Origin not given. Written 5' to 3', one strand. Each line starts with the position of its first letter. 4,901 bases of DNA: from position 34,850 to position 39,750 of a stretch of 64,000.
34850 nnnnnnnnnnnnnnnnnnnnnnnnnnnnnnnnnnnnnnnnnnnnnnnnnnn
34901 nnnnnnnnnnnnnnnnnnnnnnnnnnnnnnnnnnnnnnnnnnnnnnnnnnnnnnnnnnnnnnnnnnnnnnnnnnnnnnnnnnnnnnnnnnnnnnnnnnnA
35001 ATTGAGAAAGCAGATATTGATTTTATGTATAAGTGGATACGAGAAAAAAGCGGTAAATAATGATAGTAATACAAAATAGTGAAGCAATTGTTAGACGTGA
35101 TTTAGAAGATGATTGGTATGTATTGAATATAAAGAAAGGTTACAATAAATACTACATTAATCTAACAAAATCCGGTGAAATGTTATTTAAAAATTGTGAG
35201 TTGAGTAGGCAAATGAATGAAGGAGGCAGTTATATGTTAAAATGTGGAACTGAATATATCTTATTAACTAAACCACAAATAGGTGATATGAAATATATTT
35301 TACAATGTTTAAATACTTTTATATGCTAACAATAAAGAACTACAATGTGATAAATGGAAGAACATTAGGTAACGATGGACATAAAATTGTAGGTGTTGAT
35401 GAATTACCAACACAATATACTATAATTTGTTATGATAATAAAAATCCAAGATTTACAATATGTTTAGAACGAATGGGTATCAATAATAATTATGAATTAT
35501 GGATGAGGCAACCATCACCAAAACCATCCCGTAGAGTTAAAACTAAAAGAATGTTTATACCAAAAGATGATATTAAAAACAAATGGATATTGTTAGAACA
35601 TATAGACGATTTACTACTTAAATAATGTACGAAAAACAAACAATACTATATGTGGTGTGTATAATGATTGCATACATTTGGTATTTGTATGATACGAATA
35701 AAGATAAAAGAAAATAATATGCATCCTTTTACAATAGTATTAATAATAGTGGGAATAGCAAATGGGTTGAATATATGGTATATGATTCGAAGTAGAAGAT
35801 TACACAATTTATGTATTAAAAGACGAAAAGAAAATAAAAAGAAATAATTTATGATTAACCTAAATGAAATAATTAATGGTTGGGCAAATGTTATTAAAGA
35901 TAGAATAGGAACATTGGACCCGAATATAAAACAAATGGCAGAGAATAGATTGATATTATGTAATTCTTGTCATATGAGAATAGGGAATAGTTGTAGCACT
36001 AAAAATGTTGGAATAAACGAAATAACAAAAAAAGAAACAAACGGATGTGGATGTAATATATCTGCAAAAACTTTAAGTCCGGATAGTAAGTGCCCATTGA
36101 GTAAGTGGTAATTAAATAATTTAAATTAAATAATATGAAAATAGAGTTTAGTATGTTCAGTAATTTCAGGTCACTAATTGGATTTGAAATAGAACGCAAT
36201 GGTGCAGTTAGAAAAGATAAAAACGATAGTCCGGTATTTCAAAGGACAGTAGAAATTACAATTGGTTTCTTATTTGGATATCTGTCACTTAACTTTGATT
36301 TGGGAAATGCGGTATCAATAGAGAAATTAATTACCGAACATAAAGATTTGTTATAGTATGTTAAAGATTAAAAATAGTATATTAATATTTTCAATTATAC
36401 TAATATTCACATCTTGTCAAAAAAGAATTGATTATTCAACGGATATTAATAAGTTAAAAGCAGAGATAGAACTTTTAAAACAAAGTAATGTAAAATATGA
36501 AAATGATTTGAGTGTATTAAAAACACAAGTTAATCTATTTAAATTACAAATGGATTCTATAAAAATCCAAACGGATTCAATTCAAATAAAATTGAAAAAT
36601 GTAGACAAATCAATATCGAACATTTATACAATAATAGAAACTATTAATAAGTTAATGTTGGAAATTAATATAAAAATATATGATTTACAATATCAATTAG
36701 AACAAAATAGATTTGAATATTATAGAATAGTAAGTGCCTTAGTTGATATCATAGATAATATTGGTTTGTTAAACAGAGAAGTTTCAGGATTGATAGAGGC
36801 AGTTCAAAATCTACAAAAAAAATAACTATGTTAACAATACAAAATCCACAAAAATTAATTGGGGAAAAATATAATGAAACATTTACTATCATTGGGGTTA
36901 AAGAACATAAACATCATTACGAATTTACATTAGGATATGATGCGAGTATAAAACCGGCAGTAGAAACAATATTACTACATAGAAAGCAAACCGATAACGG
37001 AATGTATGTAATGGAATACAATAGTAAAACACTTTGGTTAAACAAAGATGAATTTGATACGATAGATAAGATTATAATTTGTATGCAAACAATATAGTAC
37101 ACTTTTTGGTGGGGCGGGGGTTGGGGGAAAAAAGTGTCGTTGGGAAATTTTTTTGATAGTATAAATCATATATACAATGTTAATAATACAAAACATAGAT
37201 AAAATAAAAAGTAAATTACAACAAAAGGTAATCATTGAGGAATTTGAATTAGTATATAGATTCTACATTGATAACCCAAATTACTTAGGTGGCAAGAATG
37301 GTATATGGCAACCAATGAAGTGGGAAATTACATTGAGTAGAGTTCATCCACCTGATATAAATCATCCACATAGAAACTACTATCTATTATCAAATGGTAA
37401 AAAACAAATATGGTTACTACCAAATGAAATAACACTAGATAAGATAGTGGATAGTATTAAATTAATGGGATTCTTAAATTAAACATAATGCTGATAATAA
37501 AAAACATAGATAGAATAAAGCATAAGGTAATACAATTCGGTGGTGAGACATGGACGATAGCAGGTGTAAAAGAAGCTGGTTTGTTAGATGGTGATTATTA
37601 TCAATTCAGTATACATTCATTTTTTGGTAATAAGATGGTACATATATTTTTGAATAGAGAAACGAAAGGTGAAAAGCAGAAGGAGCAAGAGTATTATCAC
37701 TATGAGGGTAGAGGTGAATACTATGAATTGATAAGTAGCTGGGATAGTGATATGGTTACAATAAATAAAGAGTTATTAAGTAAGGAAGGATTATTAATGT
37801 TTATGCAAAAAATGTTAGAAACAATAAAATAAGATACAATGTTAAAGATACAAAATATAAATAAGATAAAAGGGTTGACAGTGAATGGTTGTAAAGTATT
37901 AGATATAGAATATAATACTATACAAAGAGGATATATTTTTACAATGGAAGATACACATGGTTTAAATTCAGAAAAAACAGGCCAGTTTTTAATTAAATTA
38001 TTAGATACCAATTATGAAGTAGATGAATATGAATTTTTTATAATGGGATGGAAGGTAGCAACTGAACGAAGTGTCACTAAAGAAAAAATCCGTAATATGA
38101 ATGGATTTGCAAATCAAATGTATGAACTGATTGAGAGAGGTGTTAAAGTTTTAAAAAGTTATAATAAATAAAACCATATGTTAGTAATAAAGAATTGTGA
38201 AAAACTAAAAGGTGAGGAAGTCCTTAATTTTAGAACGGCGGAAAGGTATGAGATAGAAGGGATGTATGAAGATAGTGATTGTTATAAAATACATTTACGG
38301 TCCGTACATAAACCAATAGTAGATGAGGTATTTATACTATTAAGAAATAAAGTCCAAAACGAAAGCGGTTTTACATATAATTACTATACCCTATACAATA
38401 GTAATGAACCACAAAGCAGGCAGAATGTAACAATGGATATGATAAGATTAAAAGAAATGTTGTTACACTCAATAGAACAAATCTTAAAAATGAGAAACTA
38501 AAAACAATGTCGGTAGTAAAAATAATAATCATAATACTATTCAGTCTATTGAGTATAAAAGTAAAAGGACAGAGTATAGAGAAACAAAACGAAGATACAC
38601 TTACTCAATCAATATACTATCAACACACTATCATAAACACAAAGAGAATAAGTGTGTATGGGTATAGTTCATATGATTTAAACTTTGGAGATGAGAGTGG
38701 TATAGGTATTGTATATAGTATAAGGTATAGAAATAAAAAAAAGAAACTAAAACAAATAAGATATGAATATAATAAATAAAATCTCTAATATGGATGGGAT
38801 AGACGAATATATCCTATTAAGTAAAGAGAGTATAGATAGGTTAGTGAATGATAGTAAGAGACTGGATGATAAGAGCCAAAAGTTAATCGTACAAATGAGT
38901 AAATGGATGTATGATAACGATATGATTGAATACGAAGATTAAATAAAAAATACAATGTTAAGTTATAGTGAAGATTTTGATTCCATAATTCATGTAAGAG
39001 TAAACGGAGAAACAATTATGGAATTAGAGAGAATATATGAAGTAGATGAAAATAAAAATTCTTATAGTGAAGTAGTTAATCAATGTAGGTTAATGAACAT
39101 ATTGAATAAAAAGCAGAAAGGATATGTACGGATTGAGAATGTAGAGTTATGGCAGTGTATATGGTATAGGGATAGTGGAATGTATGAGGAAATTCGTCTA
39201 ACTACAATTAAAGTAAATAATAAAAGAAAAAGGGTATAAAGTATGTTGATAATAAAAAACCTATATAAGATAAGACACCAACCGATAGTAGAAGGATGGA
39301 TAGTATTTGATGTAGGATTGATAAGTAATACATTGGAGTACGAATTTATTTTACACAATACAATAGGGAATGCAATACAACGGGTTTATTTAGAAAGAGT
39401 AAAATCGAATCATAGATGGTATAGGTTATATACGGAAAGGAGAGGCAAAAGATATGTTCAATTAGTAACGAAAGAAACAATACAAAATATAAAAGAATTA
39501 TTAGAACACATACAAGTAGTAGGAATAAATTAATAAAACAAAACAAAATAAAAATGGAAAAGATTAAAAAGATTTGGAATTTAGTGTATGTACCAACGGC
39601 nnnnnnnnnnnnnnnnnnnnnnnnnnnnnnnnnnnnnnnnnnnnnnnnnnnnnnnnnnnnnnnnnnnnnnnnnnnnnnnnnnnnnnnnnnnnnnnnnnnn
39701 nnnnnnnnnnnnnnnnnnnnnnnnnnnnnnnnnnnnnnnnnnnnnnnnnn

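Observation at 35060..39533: Tandem array of at least 9 diversified small paralogs with conserved ML(I/K)I(K/Q)N..KIK N-terminus, plus a distal member at 23842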

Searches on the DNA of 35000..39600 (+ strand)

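Call 5: search_dna_similar(query=window:35000-39600:+, collection=phages, mode=near)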
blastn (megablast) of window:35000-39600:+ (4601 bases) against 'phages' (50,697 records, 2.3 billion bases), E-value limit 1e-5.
No match.

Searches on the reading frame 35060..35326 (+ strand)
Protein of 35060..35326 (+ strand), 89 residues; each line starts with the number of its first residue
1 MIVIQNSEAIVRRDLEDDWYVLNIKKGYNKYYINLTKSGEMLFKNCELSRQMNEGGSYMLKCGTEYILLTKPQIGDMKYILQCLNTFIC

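Call 11: search_protein_families(library=phrogs, proteins=[window:35060-35326:+], max_evalue=1)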
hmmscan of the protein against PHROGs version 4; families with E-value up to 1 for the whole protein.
window:35060-35326:+ (89 aa): 1 family
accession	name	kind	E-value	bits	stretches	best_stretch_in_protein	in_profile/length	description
phrog_1996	-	other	0.071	14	1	2-53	97-148/150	DNA methyltransferase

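Call 12: search_protein_families(library=pfam, proteins=[window:35060-35326:+], max_evalue=1)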
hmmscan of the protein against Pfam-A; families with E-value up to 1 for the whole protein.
window:35060-35326:+ (89 aa): 0 families

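Call 15: find_homologous_proteins(query=A1, max_evalue=0.01)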
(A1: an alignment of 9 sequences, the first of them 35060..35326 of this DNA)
Query A1 (9 sequences) (89 aa, profile of the alignment): 121 proteins with E <= 0.01 among 318 candidates; the best 120 are listed.
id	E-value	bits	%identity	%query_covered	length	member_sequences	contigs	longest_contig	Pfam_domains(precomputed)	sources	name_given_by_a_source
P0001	2.0e-22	97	-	-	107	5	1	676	-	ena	-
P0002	3.1e-21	94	-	-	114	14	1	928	-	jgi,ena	jgi:hypothetical protein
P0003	7.2e-21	92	60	11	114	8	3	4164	-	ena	-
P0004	1.9e-20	91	96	100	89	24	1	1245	-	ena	-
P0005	1.9e-20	91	-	-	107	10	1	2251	-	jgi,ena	-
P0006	2.9e-20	90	-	-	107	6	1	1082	-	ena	-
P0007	1.3e-19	88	88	100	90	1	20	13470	-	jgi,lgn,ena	-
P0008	8.1e-19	86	85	100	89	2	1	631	-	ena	-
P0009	2.1e-18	84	25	31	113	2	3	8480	-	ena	-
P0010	5.8e-18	83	-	-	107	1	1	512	-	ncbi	-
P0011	6.5e-18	83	73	99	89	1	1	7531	-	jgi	-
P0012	7.0e-18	83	81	99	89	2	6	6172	-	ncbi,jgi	jgi:hypothetical protein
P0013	9.3e-18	82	81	99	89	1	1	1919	-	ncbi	-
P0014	2.0e-17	81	78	99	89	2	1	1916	-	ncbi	-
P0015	2.4e-17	81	81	99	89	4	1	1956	-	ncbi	-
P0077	1.1e-12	66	-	-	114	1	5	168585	-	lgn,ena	-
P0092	9.7e-12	63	-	-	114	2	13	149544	-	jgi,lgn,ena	-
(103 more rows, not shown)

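Call 16: find_encoding_contigs(protein=P0077, flank=10000, max_places=3)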
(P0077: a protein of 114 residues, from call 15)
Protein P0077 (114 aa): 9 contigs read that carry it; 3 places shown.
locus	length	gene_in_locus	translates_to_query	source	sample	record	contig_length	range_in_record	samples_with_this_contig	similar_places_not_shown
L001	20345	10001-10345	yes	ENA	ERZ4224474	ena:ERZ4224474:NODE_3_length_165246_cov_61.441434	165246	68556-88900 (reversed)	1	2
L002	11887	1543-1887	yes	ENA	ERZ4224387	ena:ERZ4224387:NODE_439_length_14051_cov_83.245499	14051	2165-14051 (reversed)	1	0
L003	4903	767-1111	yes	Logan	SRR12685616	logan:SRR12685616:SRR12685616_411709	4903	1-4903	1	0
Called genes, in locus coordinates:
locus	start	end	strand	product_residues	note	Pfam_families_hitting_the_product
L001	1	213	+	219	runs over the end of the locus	-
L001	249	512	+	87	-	-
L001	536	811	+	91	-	-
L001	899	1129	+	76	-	-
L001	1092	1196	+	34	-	-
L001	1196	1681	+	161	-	-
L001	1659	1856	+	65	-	-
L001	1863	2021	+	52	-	-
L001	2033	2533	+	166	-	PF00877:NLPC_P60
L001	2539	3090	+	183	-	PF01145:Band_7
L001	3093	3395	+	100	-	-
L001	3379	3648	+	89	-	-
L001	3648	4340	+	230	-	-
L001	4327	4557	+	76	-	-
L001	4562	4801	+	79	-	-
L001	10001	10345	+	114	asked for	-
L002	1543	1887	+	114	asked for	-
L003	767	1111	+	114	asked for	-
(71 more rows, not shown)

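Call 17: find_encoding_contigs(protein=P0092, flank=10000, max_places=3)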
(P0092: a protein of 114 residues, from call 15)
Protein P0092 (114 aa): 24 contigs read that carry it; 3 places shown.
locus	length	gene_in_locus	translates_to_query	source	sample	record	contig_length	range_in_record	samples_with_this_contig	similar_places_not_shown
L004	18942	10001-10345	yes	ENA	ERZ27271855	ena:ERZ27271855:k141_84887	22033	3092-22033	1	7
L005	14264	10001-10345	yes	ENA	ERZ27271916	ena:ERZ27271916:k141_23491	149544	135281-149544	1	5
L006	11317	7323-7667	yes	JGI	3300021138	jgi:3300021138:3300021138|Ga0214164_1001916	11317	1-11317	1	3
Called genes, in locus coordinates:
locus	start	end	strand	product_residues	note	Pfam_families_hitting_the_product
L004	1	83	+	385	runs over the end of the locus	-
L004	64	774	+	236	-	PF00149:Metallophos, PF12850:Metallophos_2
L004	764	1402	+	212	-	-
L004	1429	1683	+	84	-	-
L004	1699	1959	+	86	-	-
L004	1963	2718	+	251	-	-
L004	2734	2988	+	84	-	-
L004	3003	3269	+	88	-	-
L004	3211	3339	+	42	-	-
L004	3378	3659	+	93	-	-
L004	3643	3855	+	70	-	-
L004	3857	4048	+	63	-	-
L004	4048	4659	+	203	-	-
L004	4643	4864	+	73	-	-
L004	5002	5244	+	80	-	-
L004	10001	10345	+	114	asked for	-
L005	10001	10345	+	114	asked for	-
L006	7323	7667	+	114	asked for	-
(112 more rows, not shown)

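Call 45: find_encoding_contigs(protein=P0007, flank=10000, max_places=4)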
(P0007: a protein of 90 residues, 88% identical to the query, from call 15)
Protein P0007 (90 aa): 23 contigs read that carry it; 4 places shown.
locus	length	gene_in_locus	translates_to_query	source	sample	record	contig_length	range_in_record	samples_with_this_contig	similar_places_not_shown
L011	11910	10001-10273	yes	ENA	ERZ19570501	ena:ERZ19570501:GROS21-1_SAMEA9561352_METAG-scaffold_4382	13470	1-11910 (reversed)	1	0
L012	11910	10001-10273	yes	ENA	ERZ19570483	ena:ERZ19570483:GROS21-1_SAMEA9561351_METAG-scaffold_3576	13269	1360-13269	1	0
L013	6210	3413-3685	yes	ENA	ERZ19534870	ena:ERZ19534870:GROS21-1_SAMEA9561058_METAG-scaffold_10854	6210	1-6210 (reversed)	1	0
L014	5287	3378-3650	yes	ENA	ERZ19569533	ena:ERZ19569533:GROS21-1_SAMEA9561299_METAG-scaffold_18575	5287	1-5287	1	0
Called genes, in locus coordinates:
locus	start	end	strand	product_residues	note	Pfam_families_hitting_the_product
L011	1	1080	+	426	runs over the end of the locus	PF01839:FG-GAP (faint), PF13517:FG-GAP_3 (weak)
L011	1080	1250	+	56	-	-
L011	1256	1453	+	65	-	-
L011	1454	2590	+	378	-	-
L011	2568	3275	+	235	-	PF00149:Metallophos, PF12850:Metallophos_2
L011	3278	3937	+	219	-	-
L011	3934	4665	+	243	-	PF00294:PfkB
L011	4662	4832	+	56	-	-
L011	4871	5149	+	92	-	-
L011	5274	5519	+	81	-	-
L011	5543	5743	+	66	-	-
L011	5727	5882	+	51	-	-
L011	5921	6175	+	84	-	-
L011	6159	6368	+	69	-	-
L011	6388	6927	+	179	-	PF01145:Band_7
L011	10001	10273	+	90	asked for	-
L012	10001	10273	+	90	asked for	-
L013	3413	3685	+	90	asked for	-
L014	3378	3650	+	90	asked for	-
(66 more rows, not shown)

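Call 46: predict_structure(alignment_id=A4)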
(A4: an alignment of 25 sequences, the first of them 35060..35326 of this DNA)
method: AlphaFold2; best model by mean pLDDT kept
length: 89 residues; sequences in the alignment: 25
mean_pLDDT: 79.3   pTM: 0.67
mean pLDDT of the five models: 79.3, 77.3, 70.6, 67.3, 66.5
residues with pLDDT >= 90: 15; 70-90: 59; 50-70: 5; < 50: 10
segments of 3 or more residues with pLDDT < 50: 1-10
pLDDT, mean of each block of 10 residues (from residue 1): 45 71 82 83 86 91 90 85 81
secondary structure, 60 per line:
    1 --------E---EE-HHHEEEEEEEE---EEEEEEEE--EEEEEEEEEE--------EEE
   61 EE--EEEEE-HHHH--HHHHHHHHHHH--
elements in order: E19-26 E30-37 E40-49 E58-62 E65-69 H71-74 H77-87
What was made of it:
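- Checked: For 35060 an independent structure prediction gives the same order of secondary-structure elements (call 46).
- An independent model of the 35060 orthogroup has the same element order (call 46).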

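Call 56: find_encoding_contigs(protein=P0009, flank=10000, max_places=3)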
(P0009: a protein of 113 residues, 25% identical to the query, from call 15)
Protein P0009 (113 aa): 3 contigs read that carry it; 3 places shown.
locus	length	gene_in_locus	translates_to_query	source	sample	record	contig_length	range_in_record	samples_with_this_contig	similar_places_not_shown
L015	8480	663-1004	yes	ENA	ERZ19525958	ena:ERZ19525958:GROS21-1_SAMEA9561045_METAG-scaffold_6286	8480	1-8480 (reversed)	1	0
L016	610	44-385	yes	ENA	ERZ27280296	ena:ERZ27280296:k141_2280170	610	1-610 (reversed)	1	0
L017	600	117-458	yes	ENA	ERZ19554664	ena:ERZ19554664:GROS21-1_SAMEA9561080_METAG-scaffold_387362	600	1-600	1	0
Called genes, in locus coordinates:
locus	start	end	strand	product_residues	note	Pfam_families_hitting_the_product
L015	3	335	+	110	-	?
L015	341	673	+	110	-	-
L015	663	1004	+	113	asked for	-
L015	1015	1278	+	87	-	-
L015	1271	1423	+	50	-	-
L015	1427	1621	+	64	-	-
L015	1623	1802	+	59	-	-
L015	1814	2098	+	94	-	-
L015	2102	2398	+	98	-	-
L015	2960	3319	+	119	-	-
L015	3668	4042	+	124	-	-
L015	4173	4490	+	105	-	-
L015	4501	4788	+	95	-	-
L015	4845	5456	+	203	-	-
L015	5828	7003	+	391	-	-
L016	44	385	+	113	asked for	-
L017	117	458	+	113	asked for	-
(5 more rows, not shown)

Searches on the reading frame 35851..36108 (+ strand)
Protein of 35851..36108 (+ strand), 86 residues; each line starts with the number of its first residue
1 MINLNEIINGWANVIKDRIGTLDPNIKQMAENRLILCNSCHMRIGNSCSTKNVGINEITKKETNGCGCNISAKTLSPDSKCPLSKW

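Call 31: search_protein_families(library=phrogs, proteins=[window:35851-36108:+], max_evalue=0.01)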
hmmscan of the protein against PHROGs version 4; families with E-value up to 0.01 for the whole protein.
window:35851-36108:+ (86 aa): 1 family
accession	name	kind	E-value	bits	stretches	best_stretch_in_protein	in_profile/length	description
phrog_13558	-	unknown function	2.5e-05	25.2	1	27-86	22-68/69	-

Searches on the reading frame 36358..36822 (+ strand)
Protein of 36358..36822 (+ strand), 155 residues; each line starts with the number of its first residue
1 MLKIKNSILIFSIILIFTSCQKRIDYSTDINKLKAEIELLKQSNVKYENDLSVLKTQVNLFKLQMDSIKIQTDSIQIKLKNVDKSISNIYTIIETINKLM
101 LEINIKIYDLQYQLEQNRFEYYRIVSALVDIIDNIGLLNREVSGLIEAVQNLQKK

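Call 11: search_protein_families(library=phrogs, proteins=[window:36358-36822:+], max_evalue=1)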
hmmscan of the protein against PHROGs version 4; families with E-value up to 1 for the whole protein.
window:36358-36822:+ (155 aa): 15 families
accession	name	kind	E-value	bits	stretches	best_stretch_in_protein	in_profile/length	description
phrog_1272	-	tail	0.0031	16.2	1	22-116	119-214/1606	tail length tape measure protein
phrog_19577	-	head and packaging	0.0075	16.4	1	28-99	65-136/378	minor head protein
phrog_31728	-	unknown function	0.013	17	1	27-103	22-98/114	-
phrog_6759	-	unknown function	0.019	16.3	1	23-47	7-31/78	-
phrog_16084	-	transcription regulation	0.024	15.4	1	40-138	89-187/206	transcriptional regulator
phrog_5328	-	unknown function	0.072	14.5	1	29-115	17-96/101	-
phrog_4038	-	unknown function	0.1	13.9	1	10-101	19-105/123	-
phrog_32746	-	unknown function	0.14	13.4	0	79-109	20-51/59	-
phrog_8488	-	unknown function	0.16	13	0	25-79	10-63/119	-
phrog_167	-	tail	0.18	10.4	1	26-91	202-270/1555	tail length tape measure protein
phrog_5553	-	unknown function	0.19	13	2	27-117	13-103/114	-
phrog_214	-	lysis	0.22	12.4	1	3-64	6-67/176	Rz-like spanin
phrog_23961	-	DNA, RNA and nucleotide metabolism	0.48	12.1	0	19-59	31-71/97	endonuclease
phrog_17448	-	unknown function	0.74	11.2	0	108-151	37-80/98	-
phrog_10434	-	unknown function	0.92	10.8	0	74-120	33-79/117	-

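Call 12: search_protein_families(library=pfam, proteins=[window:36358-36822:+], max_evalue=1)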
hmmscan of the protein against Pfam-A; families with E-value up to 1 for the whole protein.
window:36358-36822:+ (155 aa): 14 families
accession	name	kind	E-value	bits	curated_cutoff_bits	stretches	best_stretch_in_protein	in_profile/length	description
PF07851.19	TMEM120A-B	-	0.007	16.1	29.8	1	29-127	3-102/324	TMEM120A/B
PF20205.3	DUF6567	-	0.0081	16.5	27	1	1-44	1-43/123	Family of unknown function (DUF6567)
PF05911.16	FPP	-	0.0085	14.8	40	1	30-118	736-817/871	Filament-like plant protein, long coiled-coil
PF14932.11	HAUS-augmin3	-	0.022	14.7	29.4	1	19-89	55-127/260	HAUS augmin-like complex subunit 3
PF06005.17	ZapB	-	0.026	15.4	31.5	1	29-60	19-50/71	Cell division protein ZapB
PF12795.12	MscS_porin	-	0.03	14.4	34.4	1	30-84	151-205/238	Mechanosensitive ion channel porin domain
PF07400.16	IL11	-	0.078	13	25.8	1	43-132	58-149/170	Interleukin 11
PF23884.1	DUF7237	-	0.2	12.4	27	0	8-43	11-46/77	Family of unknown function (DUF7237)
PF14712.11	Snapin_Pallidin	-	0.21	12.5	29.6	1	28-102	13-87/89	Snapin/Pallidin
PF07889.17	DUF1664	-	0.26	11.8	34.6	0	25-83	63-121/124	Protein of unknown function (DUF1664)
PF13250.11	DUF4041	-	0.33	11.3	27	1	77-107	18-48/56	Domain of unknown function (DUF4041)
PF20663.3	COG4_N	-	0.43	11.1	27.3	1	48-120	8-79/107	Conserved oligomeric Golgi complex subunit 4, N-terminal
PF06008.19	Laminin_I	-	0.49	10.5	34.6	0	29-115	13-99/259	Laminin Domain I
PF02403.27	Seryl_tRNA_N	-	0.92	10.2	28.2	0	29-127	3-103/108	Seryl-tRNA synthetase N-terminal domain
